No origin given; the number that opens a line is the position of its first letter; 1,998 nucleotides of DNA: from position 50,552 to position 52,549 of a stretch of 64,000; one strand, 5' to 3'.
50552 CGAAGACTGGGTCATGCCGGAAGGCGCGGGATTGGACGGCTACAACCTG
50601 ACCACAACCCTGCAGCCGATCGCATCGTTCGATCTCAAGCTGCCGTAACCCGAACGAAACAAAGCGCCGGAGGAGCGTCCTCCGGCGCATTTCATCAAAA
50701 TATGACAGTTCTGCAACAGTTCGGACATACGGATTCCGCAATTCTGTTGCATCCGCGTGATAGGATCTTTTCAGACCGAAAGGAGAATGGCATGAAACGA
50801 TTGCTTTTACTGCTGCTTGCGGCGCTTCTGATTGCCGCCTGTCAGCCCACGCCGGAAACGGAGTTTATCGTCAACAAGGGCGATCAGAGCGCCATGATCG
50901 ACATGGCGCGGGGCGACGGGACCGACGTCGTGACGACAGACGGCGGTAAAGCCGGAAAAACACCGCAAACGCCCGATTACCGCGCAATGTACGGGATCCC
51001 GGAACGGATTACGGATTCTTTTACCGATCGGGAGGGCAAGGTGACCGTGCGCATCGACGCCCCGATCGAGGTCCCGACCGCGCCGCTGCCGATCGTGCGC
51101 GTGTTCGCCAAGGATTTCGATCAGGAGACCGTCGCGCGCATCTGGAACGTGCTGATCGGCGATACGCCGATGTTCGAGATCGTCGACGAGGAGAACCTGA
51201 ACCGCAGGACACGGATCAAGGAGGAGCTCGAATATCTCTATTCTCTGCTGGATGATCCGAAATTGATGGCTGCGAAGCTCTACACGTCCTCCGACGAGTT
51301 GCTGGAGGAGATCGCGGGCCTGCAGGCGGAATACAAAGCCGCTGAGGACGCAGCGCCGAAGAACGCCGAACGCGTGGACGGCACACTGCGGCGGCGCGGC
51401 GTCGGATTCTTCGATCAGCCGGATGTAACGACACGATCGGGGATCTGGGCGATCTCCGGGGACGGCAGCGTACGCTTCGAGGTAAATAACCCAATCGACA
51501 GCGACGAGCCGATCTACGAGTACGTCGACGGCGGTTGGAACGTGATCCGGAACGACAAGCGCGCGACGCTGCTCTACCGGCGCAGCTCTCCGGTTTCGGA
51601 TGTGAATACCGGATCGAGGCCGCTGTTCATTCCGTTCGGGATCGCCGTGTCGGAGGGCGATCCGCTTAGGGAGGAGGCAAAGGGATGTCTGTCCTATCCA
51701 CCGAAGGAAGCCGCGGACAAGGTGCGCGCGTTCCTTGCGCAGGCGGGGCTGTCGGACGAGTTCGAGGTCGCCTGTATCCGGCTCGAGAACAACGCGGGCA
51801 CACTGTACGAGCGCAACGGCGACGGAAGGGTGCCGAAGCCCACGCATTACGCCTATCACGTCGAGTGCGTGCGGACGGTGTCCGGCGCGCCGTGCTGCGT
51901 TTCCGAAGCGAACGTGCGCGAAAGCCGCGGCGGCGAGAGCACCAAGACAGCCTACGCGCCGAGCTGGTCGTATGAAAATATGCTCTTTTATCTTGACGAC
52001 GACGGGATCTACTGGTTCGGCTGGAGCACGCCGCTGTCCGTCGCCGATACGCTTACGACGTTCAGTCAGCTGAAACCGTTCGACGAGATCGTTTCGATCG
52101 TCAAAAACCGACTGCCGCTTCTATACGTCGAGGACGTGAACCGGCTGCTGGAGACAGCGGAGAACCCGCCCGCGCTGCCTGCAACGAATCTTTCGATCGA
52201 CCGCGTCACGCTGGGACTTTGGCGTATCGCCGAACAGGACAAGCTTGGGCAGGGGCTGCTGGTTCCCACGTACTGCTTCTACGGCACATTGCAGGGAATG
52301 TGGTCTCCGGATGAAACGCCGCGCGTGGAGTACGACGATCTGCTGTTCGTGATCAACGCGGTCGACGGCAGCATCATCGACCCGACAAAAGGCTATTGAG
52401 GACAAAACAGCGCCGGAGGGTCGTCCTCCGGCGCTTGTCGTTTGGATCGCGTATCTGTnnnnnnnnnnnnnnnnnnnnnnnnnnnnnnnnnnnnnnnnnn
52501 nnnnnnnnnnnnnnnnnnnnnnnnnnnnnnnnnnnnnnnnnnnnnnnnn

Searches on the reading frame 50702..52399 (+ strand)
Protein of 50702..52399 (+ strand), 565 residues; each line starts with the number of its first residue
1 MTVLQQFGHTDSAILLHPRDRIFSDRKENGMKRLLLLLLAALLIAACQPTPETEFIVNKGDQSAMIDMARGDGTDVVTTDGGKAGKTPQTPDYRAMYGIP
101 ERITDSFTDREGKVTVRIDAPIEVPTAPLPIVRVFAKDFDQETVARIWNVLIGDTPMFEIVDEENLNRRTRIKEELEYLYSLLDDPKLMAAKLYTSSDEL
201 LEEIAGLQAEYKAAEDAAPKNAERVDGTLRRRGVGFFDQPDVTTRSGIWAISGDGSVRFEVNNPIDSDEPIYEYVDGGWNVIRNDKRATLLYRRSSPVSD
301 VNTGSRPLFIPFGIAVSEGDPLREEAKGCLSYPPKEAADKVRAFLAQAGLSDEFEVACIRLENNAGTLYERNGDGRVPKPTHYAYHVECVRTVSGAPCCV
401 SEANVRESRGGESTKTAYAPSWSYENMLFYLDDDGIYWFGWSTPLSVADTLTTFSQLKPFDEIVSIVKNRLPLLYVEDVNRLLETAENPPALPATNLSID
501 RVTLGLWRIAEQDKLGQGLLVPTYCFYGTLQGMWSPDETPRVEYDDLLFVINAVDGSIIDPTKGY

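Call 46: search_protein_families(library=pfam, proteins=[window:50702-52399:+], max_evalue=0.001)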
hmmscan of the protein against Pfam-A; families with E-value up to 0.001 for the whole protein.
window:50702-52399:+ (565 aa): 1 family
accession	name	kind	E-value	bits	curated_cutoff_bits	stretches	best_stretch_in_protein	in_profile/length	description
PF19499.4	DUF6034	-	1.1e-58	199.8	27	1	31-565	1-481/481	Family of unknown function (DUF6034)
